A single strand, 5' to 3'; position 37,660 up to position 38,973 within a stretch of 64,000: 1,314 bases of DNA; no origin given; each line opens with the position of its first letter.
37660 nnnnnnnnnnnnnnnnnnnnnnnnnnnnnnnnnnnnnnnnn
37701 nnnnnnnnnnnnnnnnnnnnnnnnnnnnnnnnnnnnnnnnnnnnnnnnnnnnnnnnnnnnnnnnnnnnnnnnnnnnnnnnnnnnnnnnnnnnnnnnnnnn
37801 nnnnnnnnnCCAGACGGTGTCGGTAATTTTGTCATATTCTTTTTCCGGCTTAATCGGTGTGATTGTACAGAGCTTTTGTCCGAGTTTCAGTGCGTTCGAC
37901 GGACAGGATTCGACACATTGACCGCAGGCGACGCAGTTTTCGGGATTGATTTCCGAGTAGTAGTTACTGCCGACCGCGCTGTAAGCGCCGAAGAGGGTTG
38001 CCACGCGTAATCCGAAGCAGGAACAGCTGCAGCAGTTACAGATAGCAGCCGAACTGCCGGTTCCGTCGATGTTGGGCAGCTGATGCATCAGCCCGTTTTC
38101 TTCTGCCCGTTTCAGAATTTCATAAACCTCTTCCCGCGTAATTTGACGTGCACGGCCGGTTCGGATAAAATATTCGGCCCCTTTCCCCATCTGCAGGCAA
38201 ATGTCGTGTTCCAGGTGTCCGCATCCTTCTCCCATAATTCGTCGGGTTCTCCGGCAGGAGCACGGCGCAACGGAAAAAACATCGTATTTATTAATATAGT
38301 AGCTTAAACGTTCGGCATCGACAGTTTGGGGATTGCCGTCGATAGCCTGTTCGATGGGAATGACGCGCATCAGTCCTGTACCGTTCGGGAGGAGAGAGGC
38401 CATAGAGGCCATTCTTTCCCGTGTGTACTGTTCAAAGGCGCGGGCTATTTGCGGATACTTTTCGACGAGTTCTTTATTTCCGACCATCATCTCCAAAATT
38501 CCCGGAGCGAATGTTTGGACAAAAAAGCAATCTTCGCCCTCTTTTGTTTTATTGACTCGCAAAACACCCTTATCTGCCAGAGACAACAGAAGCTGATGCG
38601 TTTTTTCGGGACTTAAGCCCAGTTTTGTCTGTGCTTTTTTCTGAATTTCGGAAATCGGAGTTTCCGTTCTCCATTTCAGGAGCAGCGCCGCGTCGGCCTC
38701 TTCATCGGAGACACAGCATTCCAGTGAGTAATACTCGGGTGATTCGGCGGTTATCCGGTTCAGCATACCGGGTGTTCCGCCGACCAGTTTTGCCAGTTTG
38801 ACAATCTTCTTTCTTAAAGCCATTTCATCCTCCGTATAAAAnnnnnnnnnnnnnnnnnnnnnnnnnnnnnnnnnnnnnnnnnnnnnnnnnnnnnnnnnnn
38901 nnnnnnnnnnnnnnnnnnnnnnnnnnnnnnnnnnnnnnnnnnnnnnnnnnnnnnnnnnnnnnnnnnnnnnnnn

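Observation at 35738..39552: hypA and hypB nickel chaperones flank an 898-aa multi-[4Fe-4S] GltD-like flavoprotein instead of hydrogenase structural genes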

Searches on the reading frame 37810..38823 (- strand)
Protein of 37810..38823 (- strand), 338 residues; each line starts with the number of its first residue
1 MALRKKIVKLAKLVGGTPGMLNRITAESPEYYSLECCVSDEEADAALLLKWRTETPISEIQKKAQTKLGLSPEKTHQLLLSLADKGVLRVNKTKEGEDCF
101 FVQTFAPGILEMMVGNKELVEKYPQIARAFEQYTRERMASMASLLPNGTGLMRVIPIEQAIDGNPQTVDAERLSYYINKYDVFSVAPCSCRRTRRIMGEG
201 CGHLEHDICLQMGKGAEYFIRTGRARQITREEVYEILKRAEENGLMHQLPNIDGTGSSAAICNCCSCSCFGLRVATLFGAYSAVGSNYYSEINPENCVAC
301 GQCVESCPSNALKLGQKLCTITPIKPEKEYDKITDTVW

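Call 21: search_protein_representatives(protein=window:37810-38823:-)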
Query: 338 residues. Proteins with E-value up to 0.001 (for the whole library): 2473; up to 1e-10: 1261; up to 1e-30: 122. The best 150 are listed.
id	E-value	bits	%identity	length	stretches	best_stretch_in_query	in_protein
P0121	1.6e-127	441.6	63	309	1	13-324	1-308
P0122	1.5e-114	399.0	53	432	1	3-337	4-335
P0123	2.0e-114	398.7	53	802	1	3-337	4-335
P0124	1.6e-95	336.5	50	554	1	3-326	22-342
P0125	5.7e-93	328.1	60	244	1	101-338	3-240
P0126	1.1e-92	327.2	47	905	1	1-338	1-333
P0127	2.4e-92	326.1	48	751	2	5-325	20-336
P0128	1.5e-85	303.7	41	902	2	2-338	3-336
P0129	1.6e-76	274.0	41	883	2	1-325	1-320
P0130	2.0e-75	270.4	43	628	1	1-324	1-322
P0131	4.8e-74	265.9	42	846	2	1-324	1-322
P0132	4.2e-73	262.8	44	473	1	21-321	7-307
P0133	9.0e-73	261.7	61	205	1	94-271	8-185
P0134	4.9e-69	249.4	50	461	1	3-244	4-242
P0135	2.1e-67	244.1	63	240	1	152-318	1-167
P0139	9.9e-62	225.4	37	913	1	4-328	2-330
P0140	4.2e-61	223.4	39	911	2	20-328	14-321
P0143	7.9e-58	212.6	37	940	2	5-320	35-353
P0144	2.1e-56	208.0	39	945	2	4-319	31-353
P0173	1.6e-46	175.4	33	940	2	18-324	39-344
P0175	5.2e-46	173.8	34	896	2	35-318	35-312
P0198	4.5e-35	137.8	34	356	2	34-313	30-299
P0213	3.0e-33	131.8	36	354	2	33-314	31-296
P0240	5.7e-31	124.3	33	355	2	31-318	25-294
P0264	7.8e-29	117.3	29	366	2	31-320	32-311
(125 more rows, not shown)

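Call 22: search_protein_families(library=ncbifam, proteins=[P0198, P0213, P0240, P0264, P0139, P0143, P0173, P0126], max_evalue=0.001)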
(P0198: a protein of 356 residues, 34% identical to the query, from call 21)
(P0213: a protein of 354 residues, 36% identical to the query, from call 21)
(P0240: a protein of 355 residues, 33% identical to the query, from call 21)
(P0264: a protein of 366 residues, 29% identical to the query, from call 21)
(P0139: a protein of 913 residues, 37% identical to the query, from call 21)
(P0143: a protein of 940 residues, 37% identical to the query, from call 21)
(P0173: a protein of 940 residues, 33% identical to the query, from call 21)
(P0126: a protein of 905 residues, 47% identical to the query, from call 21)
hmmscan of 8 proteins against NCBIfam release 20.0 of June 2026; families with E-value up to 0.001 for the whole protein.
P0198 (356 aa): 63 families (the best 25 are shown)
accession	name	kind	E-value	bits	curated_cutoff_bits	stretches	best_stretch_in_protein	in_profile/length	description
NF038196.1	ferrodoxin_EFR1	subfamily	3e-12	47.1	75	1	276-333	180-236/242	EFR1 family ferrodoxin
NF045874.1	Vhu_polyferre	exception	3.1e-11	42.6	600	1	280-335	127-184/381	F420-non-reducing hydrogenase associated-polyferredoxin VhuB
NF040770.1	hetero_SS_HdrA2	exception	3.5e-11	41.9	1100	1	272-335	568-632/777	CoB-CoM heterodisulfide reductase HdrA2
NF058577.1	FdxA_fam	equivalog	5.2e-11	42.6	65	1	281-325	7-52/52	4Fe-4S ferredoxin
TIGR03294.1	FrhG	equivalog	5.9e-10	39.3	245.5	1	278-325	171-219/228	coenzyme F420 hydrogenase subunit gamma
TIGR01944.1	rnfB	subfamily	8.5e-10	38.5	68.7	1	272-338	104-172/190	RnfABCDGE type electron transport complex subunit B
NF007202.0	PRK09623.1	equivalog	1e-09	38.6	166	1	274-331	44-103/105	3-methyl-2-oxobutanoate dehydrogenase subunit delta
NF005503.0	PRK07118.1-2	equivalog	1.1e-09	38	252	1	283-330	140-188/292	RnfABCDGE type electron transport complex subunit B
NF042909.1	FMH_DH_FwdF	exception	1.2e-09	37.8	375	1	278-329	135-198/336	tungsten-dependent formylmethanofuran dehydrogenase subunit FwdF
NF040612.1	F420_dehyd_FpoI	exception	2.5e-09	37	180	1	305-345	38-75/135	F420H2 dehydrogenase subunit FpoI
TIGR02179.1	PorD_KorD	subfamily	2.6e-09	37.1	60.05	1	278-331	22-77/78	2-oxoacid:acceptor oxidoreductase, delta subunit, pyruvate/2-ketoisovalerate family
TIGR02700.1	flavo_MJ0208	hypoth_equivalog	9.7e-09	34.8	251.35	1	277-330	144-198/234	dihydromethanopterin reductase (acceptor)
TIGR03224.1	benzo_boxA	equivalog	1.9e-08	33.6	459.2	1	278-331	7-61/411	benzoyl-CoA 2,3-epoxidase subunit BoxA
NF040864.1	HgcB_ferredoxin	equivalog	2.1e-08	33.9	99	1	278-328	11-63/93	mercury methylation ferredoxin HgcB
NF005415.0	PRK06991.1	equivalog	2.6e-08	33.9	281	1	270-336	74-142/284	electron transport complex subunit RsxB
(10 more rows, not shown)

P0213 (354 aa): 54 families (the best 25 are shown)
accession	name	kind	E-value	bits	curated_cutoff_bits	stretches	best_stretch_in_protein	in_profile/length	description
NF038196.1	ferrodoxin_EFR1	subfamily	6.9e-13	49.2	75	1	272-334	179-241/242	EFR1 family ferrodoxin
NF058577.1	FdxA_fam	equivalog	3e-12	46.5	65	1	276-322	6-52/52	4Fe-4S ferredoxin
NF005503.0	PRK07118.1-2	equivalog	1e-10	41.4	252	1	274-327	135-188/292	RnfABCDGE type electron transport complex subunit B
NF045874.1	Vhu_polyferre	exception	3.8e-10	39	600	1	259-333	110-184/381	F420-non-reducing hydrogenase associated-polyferredoxin VhuB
TIGR02179.1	PorD_KorD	subfamily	5e-10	39.4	60.05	1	271-328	19-77/78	2-oxoacid:acceptor oxidoreductase, delta subunit, pyruvate/2-ketoisovalerate family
NF040770.1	hetero_SS_HdrA2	exception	8.9e-10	37.3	1100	1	269-331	569-631/777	CoB-CoM heterodisulfide reductase HdrA2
NF045490.1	FdxA_Protbact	equivalog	1.2e-09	38.3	135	2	273-300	34-61/104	ferredoxin FdxA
NF003475.0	PRK05113.1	equivalog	2.5e-09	37.2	203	1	263-330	99-167/190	electron transport complex subunit RsxB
NF005415.0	PRK06991.1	equivalog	2.6e-09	37.2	281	1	272-330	80-139/284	electron transport complex subunit RsxB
TIGR02700.1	flavo_MJ0208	hypoth_equivalog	6.5e-09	35.4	251.35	1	271-324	142-195/234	dihydromethanopterin reductase (acceptor)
NF043069.1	T4HPD_activ_SAM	equivalog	1.3e-08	34.5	425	1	274-328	48-102/299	trans-4-hydroxy-L-proline dehydratase activase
NF005504.0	PRK07118.1-3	equivalog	1.5e-08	34.4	437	1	275-328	217-270/293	Fe-S cluster domain-containing protein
NF040864.1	HgcB_ferredoxin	equivalog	2.2e-08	33.8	99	1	274-325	11-63/93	mercury methylation ferredoxin HgcB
NF040684.1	PorD_Arch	equivalog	2.4e-08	33.9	120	1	269-326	24-82/85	pyruvate synthase subunit PorD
NF007203.0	PRK09624.1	equivalog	2.5e-08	34.1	171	1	238-328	15-103/105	pyuvate ferredoxin oxidoreductase subunit delta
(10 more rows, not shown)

P0240 (355 aa): 47 families (the best 25 are shown)
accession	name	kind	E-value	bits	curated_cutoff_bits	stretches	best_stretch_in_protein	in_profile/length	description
TIGR02700.1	flavo_MJ0208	hypoth_equivalog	9.5e-11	41.4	251.35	1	266-318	144-195/234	dihydromethanopterin reductase (acceptor)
NF058577.1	FdxA_fam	equivalog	1.9e-09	37.6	65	1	270-316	7-52/52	4Fe-4S ferredoxin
NF045790.1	OxalOxreddelta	equivalog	4.4e-09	35.9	230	1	268-321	258-310/316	oxalate oxidoreductase subunit delta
TIGR02179.1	PorD_KorD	subfamily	7.3e-09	35.6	60.05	1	267-321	22-76/78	2-oxoacid:acceptor oxidoreductase, delta subunit, pyruvate/2-ketoisovalerate family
TIGR01944.1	rnfB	subfamily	2.7e-08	33.6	68.7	1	259-324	102-167/190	RnfABCDGE type electron transport complex subunit B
NF005503.0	PRK07118.1-2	equivalog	4.2e-08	32.8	252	1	271-329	139-196/292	RnfABCDGE type electron transport complex subunit B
NF043069.1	T4HPD_activ_SAM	equivalog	4.5e-08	32.8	425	1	260-323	41-103/299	trans-4-hydroxy-L-proline dehydratase activase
NF040684.1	PorD_Arch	equivalog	1.2e-07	31.7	120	1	266-321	28-83/85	pyruvate synthase subunit PorD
NF006221.0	PRK08348.1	subfamily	3.1e-07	30.2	124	1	264-320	38-95/136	NADH-plastoquinone oxidoreductase subunit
TIGR03287.1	methan_mark_16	hypoth_equivalog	3.2e-07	29.2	363.95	1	259-319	291-349/391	methanogenesis marker 16 metalloprotein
NF007202.0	PRK09623.1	equivalog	3.8e-07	30.4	166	1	266-321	47-102/105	3-methyl-2-oxobutanoate dehydrogenase subunit delta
NF040770.1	hetero_SS_HdrA2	exception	5.5e-07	28.1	1100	1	254-320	561-626/777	CoB-CoM heterodisulfide reductase HdrA2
TIGR01971.1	NuoI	subfamily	8.7e-07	28.6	113.05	1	295-320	76-101/121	NADH-quinone oxidoreductase, chain I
NF045992.1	CircClkLdpA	equivalog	2.3e-06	26.9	450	1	266-350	99-189/360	circadian clock protein LdpA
NF005505.0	PRK07118.1-4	equivalog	3.1e-06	26.9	378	1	268-320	214-265/265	Fe-S cluster domain-containing protein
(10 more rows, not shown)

P0264 (366 aa): 50 families (the best 25 are shown)
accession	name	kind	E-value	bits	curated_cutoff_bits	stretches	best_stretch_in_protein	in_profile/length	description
NF040770.1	hetero_SS_HdrA2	exception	4.2e-11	41.7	1100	1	278-342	569-633/777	CoB-CoM heterodisulfide reductase HdrA2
NF005503.0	PRK07118.1-2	equivalog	6.1e-11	42.1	252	1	288-354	140-206/292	RnfABCDGE type electron transport complex subunit B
NF045874.1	Vhu_polyferre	exception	1.3e-10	40.6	600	1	245-335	85-177/381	F420-non-reducing hydrogenase associated-polyferredoxin VhuB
NF038196.1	ferrodoxin_EFR1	subfamily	1.4e-10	41.6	75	1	278-339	177-236/242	EFR1 family ferrodoxin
NF058577.1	FdxA_fam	equivalog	9.1e-10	38.6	65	1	286-331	7-52/52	4Fe-4S ferredoxin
TIGR02700.1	flavo_MJ0208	hypoth_equivalog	1.6e-09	37.4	251.35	1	278-339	140-201/234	dihydromethanopterin reductase (acceptor)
NF004536.0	PRK05888.1-1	equivalog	2e-09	37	212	1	229-308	40-119/180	NADH-quinone oxidoreductase subunit NuoI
NF009053.0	PRK12387.1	subfamily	3.9e-08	33.3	204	1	281-336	33-94/180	formate hydrogenlyase complex iron-sulfur subunit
NF040864.1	HgcB_ferredoxin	equivalog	3.9e-08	33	99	1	280-335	8-64/93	mercury methylation ferredoxin HgcB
NF006076.0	PRK08222.1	equivalog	4.1e-08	33.2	270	1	281-338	33-96/181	hydrogenase 4 subunit H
NF005505.0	PRK07118.1-4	equivalog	9e-08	31.9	378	1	283-335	213-265/265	Fe-S cluster domain-containing protein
TIGR01971.1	NuoI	subfamily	1e-07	31.6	113.05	1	310-337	76-103/121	NADH-quinone oxidoreductase, chain I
NF041836.1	rnfB_Methano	equivalog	1.1e-07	31.5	445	1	283-335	213-265/265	Rnf electron transport complex subunit RnfB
NF045992.1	CircClkLdpA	equivalog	1.5e-07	30.8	450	1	276-336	97-156/360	circadian clock protein LdpA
NF005415.0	PRK06991.1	equivalog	2.2e-07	30.8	281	1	281-335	80-135/284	electron transport complex subunit RsxB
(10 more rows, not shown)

P0139 (913 aa): 62 families (the best 25 are shown)
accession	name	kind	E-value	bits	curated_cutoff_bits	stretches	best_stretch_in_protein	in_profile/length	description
NF009410.0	PRK12771.1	subfamily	9.2e-126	420.7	516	1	350-895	35-552/566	NAD(P)-binding protein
NF009454.0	PRK12814.1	equivalog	2e-105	353.6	916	1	362-848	101-581/657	putative NADPH-dependent glutamate synthase small subunit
NF010590.0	PRK13984.1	equivalog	8.4e-99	331.4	946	1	356-771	191-608/611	putative oxidoreductase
NF009414.0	PRK12778.1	equivalog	2.2e-80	270.9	1103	1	355-770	329-750/752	bifunctional dihydroorotate dehydrogenase B NAD binding subunit/NADPH-dependent glutamate synthase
TIGR03315.1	Se_ygfK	equivalog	2.9e-78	263.3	835.3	1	357-861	439-903/1012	putative selenate reductase subunit YgfK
TIGR01316.1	gltA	equivalog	8.2e-78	262.2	471.75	1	356-769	30-449/449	NADPH-dependent glutamate synthase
TIGR01318.1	gltD_gamma_fam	subfamily_domain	4.2e-71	239.9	482.95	1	353-769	38-465/467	glutamate synthase, small subunit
NF009408.0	PRK12769.1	equivalog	4.6e-66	223.3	1003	1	350-770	220-652/659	formate-dependent uric acid utilization protein AegA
TIGR01317.1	GOGAT_sm_gam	subfamily_domain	2.2e-60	204.9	447.7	1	353-771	40-480/485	glutamate synthase small subunit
NF009451.0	PRK12809.1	equivalog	3.3e-57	194.2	1154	1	356-764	210-629/639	formate-dependent uric acid utilization protein YgfT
NF009415.0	PRK12779.1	equivalog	1.6e-55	188.5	1519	1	362-765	207-622/944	putative bifunctional glutamate synthase subunit beta/2-polyprenylphenol hydroxylase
NF009413.0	PRK12775.1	equivalog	1.3e-54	185.4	1895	1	355-781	331-766/1006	putative trifunctional 2-polyprenylphenol hydroxylase/glutamate synthase subunit beta/ferritin domain-containing protein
NF045663.1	diclust_near_Sec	equivalog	4.4e-47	160.7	530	2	352-558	7-201/759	pyridine nucleotide-disulfide oxidoreductase/dicluster-binding protein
NF009409.0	PRK12770.1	subfamily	2.7e-40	138.6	343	1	459-772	17-353/360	putative glutamate synthase subunit beta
NF040770.1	hetero_SS_HdrA2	exception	2.8e-13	48.9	1100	1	254-317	537-598/777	CoB-CoM heterodisulfide reductase HdrA2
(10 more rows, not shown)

P0143 (940 aa): 88 families (the best 25 are shown)
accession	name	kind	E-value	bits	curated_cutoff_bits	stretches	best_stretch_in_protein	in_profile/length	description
NF009410.0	PRK12771.1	subfamily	1.8e-126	423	516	1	378-903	31-533/566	NAD(P)-binding protein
NF009454.0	PRK12814.1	equivalog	9.1e-109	364.6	916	1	394-883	101-581/657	putative NADPH-dependent glutamate synthase small subunit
NF010590.0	PRK13984.1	equivalog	4.2e-105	352.2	946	1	396-802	197-607/611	putative oxidoreductase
TIGR03315.1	Se_ygfK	equivalog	8.9e-86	288.2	835.3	1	386-877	436-889/1012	putative selenate reductase subunit YgfK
TIGR01316.1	gltA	equivalog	1.1e-82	278.3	471.75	1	387-800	29-448/449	NADPH-dependent glutamate synthase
NF009414.0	PRK12778.1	equivalog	2.6e-80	270.6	1103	1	388-801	330-749/752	bifunctional dihydroorotate dehydrogenase B NAD binding subunit/NADPH-dependent glutamate synthase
TIGR01318.1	gltD_gamma_fam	subfamily_domain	5.5e-72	242.8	482.95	1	388-800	41-464/467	glutamate synthase, small subunit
NF009408.0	PRK12769.1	equivalog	1.1e-70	238.5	1003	1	388-800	226-650/659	formate-dependent uric acid utilization protein AegA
TIGR01317.1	GOGAT_sm_gam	subfamily_domain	1.1e-62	212.5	447.7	1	386-801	41-478/485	glutamate synthase small subunit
NF009451.0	PRK12809.1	equivalog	3.7e-53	180.8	1154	1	381-796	205-629/639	formate-dependent uric acid utilization protein YgfT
NF009413.0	PRK12775.1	equivalog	7.3e-53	179.6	1895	1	389-811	333-764/1006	putative trifunctional 2-polyprenylphenol hydroxylase/glutamate synthase subunit beta/ferritin domain-containing protein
NF009415.0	PRK12779.1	equivalog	5.7e-52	176.7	1519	1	393-797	206-622/944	putative bifunctional glutamate synthase subunit beta/2-polyprenylphenol hydroxylase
NF045663.1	diclust_near_Sec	equivalog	3.3e-47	161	530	2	386-589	9-200/759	pyridine nucleotide-disulfide oxidoreductase/dicluster-binding protein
NF009409.0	PRK12770.1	subfamily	1.1e-46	159.5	343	1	491-802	17-351/360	putative glutamate synthase subunit beta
NF045599.1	bili_reduct_long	exception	2e-14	52.8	750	1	492-647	381-528/641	bilirubin reductase, long form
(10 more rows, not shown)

P0173 (940 aa): 122 families (the best 25 are shown)
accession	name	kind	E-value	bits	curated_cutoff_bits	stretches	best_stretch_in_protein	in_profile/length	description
NF009410.0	PRK12771.1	subfamily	2.5e-129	432.4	516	1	359-877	26-531/566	NAD(P)-binding protein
NF009454.0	PRK12814.1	equivalog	1.8e-104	350.5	916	1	382-857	101-579/657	putative NADPH-dependent glutamate synthase small subunit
NF010590.0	PRK13984.1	equivalog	4.7e-100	335.5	946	1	383-785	196-608/611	putative oxidoreductase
NF009414.0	PRK12778.1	equivalog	1.5e-84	284.7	1103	1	382-783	336-749/752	bifunctional dihydroorotate dehydrogenase B NAD binding subunit/NADPH-dependent glutamate synthase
TIGR03315.1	Se_ygfK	equivalog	9.4e-81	271.6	835.3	1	383-872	445-903/1012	putative selenate reductase subunit YgfK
TIGR01318.1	gltD_gamma_fam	subfamily_domain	2.2e-73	247.4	482.95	1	379-782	44-464/467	glutamate synthase, small subunit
TIGR01316.1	gltA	equivalog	1.8e-72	244.6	471.75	1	381-782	34-448/449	NADPH-dependent glutamate synthase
NF009408.0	PRK12769.1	equivalog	3.7e-67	226.9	1003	1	382-783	233-651/659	formate-dependent uric acid utilization protein AegA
TIGR01317.1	GOGAT_sm_gam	subfamily_domain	4.8e-62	210.4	447.7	1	379-784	46-479/485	glutamate synthase small subunit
NF009413.0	PRK12775.1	equivalog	1e-58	199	1895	1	383-787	339-758/1006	putative trifunctional 2-polyprenylphenol hydroxylase/glutamate synthase subunit beta/ferritin domain-containing protein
NF009451.0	PRK12809.1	equivalog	4e-57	193.9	1154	1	383-779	217-630/639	formate-dependent uric acid utilization protein YgfT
NF009415.0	PRK12779.1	equivalog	1e-50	172.6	1519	1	382-779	207-622/944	putative bifunctional glutamate synthase subunit beta/2-polyprenylphenol hydroxylase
NF045663.1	diclust_near_Sec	equivalog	6.8e-47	160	530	2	382-572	17-201/759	pyridine nucleotide-disulfide oxidoreductase/dicluster-binding protein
NF009409.0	PRK12770.1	subfamily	1e-46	159.7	343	1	469-785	13-352/360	putative glutamate synthase subunit beta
NF045599.1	bili_reduct_long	exception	2.3e-16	59.2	750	1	435-630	344-529/641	bilirubin reductase, long form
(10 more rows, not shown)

P0126 (905 aa): 83 families (the best 25 are shown)
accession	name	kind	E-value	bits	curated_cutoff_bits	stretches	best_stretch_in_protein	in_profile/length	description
NF009410.0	PRK12771.1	subfamily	5.9e-134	447.7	516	1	323-856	17-530/566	NAD(P)-binding protein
NF009454.0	PRK12814.1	equivalog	3.3e-118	395.8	916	1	354-837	101-579/657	putative NADPH-dependent glutamate synthase small subunit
NF010590.0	PRK13984.1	equivalog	3.4e-101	339.3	946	1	356-758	197-605/611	putative oxidoreductase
TIGR01318.1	gltD_gamma_fam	subfamily_domain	1.2e-87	294.5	482.95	2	326-757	16-463/467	glutamate synthase, small subunit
NF009414.0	PRK12778.1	equivalog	1.3e-86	291.5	1103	1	355-758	337-748/752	bifunctional dihydroorotate dehydrogenase B NAD binding subunit/NADPH-dependent glutamate synthase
TIGR03315.1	Se_ygfK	equivalog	1.5e-86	290.8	835.3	1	354-835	444-890/1012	putative selenate reductase subunit YgfK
TIGR01316.1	gltA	equivalog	2.7e-80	270.4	471.75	1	350-758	31-448/449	NADPH-dependent glutamate synthase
NF009408.0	PRK12769.1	equivalog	7.6e-78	262.2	1003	2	354-757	233-649/659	formate-dependent uric acid utilization protein AegA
TIGR01317.1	GOGAT_sm_gam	subfamily_domain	4.8e-68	230.2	447.7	1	349-758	44-477/485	glutamate synthase small subunit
NF009451.0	PRK12809.1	equivalog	1.4e-63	215.2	1154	1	342-753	205-628/639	formate-dependent uric acid utilization protein YgfT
NF009413.0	PRK12775.1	equivalog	9.2e-59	199.2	1895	1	350-770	334-765/1006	putative trifunctional 2-polyprenylphenol hydroxylase/glutamate synthase subunit beta/ferritin domain-containing protein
NF009415.0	PRK12779.1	equivalog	8.4e-57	192.7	1519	1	352-754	205-621/944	putative bifunctional glutamate synthase subunit beta/2-polyprenylphenol hydroxylase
NF009409.0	PRK12770.1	subfamily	2.9e-51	174.6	343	1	447-758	15-349/360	putative glutamate synthase subunit beta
NF045663.1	diclust_near_Sec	equivalog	1.2e-42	146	530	2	354-548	17-201/759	pyridine nucleotide-disulfide oxidoreductase/dicluster-binding protein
NF045599.1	bili_reduct_long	exception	4.4e-21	74.8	750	1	451-694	382-600/641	bilirubin reductase, long form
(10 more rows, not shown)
